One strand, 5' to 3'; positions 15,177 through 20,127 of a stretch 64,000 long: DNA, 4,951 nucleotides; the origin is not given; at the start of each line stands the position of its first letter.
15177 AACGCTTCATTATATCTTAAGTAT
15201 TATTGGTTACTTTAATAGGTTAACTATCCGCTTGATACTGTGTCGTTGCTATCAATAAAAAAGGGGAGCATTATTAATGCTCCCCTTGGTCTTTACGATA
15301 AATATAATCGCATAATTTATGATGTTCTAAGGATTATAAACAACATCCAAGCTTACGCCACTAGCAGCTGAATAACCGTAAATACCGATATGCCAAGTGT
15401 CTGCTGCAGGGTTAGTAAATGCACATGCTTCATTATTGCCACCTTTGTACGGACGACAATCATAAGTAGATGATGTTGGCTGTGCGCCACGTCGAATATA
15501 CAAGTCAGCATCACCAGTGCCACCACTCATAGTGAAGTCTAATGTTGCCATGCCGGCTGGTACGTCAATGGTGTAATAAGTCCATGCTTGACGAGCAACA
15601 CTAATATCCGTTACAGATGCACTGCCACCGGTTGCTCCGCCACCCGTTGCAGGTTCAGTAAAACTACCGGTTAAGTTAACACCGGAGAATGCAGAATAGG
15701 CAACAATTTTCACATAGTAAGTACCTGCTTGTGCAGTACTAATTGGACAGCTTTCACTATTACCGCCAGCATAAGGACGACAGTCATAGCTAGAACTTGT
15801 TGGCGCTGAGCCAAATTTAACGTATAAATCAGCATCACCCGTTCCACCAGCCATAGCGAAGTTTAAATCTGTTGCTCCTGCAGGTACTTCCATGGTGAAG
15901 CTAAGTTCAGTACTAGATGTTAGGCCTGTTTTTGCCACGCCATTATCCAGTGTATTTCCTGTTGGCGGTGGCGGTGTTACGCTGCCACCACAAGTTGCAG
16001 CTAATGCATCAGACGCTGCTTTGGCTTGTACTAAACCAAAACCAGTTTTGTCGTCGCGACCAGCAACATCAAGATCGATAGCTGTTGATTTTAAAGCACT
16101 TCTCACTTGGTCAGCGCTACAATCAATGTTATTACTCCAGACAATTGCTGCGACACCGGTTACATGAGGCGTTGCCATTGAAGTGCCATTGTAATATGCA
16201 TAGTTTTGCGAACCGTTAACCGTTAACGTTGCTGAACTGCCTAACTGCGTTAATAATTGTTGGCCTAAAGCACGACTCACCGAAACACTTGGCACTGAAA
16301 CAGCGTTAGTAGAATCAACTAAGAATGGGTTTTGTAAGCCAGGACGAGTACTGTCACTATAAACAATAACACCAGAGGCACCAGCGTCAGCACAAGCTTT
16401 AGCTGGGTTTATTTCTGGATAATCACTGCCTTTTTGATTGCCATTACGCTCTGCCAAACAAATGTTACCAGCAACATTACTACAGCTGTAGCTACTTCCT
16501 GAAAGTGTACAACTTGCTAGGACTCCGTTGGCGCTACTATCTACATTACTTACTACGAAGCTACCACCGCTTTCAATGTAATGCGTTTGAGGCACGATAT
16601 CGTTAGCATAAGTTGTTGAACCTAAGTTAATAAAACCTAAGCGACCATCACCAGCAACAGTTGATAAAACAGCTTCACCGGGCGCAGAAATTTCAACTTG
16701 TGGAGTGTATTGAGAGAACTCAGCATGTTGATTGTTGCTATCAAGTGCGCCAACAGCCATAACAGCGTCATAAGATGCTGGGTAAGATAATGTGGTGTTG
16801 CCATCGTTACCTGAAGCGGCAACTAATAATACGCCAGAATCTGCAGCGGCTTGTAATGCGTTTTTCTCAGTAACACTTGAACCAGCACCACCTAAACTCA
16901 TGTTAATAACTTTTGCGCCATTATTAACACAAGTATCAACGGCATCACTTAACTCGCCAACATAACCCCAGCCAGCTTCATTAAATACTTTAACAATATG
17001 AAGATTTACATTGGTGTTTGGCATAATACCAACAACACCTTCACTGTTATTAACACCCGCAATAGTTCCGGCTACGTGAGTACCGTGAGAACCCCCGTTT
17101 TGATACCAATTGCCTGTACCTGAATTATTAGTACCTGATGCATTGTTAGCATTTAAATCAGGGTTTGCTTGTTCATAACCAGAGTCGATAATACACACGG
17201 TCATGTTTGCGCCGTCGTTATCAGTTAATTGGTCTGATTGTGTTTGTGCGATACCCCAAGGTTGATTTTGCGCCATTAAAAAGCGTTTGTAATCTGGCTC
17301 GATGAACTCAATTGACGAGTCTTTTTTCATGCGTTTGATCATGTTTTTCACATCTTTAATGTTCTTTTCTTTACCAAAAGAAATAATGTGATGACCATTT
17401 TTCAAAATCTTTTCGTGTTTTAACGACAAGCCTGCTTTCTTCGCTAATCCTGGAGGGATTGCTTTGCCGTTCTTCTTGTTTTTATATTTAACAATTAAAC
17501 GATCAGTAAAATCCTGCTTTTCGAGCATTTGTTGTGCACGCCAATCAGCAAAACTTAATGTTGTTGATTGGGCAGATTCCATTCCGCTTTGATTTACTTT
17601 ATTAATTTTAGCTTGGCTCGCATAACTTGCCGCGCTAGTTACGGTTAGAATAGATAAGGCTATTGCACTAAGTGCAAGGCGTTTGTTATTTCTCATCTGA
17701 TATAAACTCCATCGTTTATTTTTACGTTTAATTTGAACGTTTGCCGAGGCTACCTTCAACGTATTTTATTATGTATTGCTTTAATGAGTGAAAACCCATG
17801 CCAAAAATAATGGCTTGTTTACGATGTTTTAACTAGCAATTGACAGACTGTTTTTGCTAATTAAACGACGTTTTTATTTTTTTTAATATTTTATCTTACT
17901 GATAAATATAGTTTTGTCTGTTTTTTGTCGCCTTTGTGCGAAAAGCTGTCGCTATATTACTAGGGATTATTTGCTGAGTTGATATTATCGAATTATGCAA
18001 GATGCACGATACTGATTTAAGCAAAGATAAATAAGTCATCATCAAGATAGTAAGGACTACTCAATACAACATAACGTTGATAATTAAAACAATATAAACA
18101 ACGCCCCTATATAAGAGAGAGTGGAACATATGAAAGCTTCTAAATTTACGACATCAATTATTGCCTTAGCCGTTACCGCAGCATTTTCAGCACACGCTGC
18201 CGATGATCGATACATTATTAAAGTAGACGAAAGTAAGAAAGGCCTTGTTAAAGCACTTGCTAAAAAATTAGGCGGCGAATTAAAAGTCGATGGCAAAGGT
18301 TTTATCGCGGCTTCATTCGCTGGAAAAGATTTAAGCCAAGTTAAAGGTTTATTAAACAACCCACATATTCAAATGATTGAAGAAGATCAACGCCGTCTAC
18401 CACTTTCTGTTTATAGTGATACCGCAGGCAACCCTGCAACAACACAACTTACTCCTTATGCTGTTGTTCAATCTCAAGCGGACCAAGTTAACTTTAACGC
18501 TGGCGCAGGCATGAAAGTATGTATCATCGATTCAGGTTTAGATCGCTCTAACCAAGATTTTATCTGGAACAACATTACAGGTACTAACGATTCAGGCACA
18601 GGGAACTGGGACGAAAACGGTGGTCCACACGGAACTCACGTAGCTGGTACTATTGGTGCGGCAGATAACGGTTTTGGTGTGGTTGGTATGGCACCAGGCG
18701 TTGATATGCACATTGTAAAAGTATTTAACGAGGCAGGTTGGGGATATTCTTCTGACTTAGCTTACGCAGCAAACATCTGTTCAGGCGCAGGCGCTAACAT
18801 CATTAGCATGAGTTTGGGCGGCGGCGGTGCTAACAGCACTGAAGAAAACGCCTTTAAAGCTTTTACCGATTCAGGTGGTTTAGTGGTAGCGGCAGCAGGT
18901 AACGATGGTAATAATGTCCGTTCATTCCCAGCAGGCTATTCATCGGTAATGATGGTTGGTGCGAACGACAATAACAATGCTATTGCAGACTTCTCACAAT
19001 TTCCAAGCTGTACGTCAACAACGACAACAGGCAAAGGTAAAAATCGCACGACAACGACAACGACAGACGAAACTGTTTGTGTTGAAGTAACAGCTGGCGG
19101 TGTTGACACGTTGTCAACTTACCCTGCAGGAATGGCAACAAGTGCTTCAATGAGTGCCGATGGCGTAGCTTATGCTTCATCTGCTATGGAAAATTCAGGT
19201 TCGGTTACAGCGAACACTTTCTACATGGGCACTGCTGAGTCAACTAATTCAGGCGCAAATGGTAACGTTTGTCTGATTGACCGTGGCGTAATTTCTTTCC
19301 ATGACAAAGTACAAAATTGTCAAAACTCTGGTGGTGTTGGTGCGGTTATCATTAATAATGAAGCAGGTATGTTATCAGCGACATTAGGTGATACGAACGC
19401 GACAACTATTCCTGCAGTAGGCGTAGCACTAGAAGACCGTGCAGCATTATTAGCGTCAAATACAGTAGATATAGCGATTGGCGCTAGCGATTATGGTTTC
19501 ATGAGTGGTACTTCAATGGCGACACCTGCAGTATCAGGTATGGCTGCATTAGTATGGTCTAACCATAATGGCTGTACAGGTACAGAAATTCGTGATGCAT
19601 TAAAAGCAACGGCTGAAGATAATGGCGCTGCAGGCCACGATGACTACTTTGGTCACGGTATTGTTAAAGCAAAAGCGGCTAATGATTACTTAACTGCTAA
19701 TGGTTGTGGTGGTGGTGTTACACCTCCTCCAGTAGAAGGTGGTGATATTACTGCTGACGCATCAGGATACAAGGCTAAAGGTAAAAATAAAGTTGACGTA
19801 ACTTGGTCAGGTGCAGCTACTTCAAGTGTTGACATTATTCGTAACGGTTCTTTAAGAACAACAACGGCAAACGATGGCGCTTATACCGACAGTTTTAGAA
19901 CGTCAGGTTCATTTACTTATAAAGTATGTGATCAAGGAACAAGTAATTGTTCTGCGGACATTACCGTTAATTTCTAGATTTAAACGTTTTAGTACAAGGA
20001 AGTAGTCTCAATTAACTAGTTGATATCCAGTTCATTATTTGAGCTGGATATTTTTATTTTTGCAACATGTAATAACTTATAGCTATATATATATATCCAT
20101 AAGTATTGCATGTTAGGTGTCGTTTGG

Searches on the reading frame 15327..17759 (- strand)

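Call 13: search_protein_families(library=pfam, proteins=[window:15327-17759:-], max_evalue=0.01)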
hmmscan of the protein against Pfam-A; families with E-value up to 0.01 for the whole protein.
window:15327-17759:- (810 aa): 3 families
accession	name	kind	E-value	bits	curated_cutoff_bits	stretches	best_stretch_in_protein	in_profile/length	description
PF00082.27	Peptidase_S8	-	1.7e-48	165.8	21.8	2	183-436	1-253/288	Subtilase family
PF04151.21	PPC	-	8.9e-36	123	25.9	2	727-795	3-70/70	Bacterial pre-peptidase C-terminal domain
PF02225.27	PA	-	1.5e-08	35.1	23.9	1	422-502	16-95/95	PA domain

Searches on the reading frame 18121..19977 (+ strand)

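Call 13: search_protein_families(library=pfam, proteins=[window:18121-19977:+], max_evalue=0.01)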
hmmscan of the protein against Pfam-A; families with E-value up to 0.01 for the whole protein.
window:18121-19977:+ (618 aa): 2 families
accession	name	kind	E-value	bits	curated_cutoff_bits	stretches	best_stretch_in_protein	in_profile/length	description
PF00082.27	Peptidase_S8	-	4.1e-37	128.5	21.8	2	128-300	1-203/288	Subtilase family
PF02225.27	PA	-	3e-12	46.9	23.9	1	375-443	18-95/95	PA domain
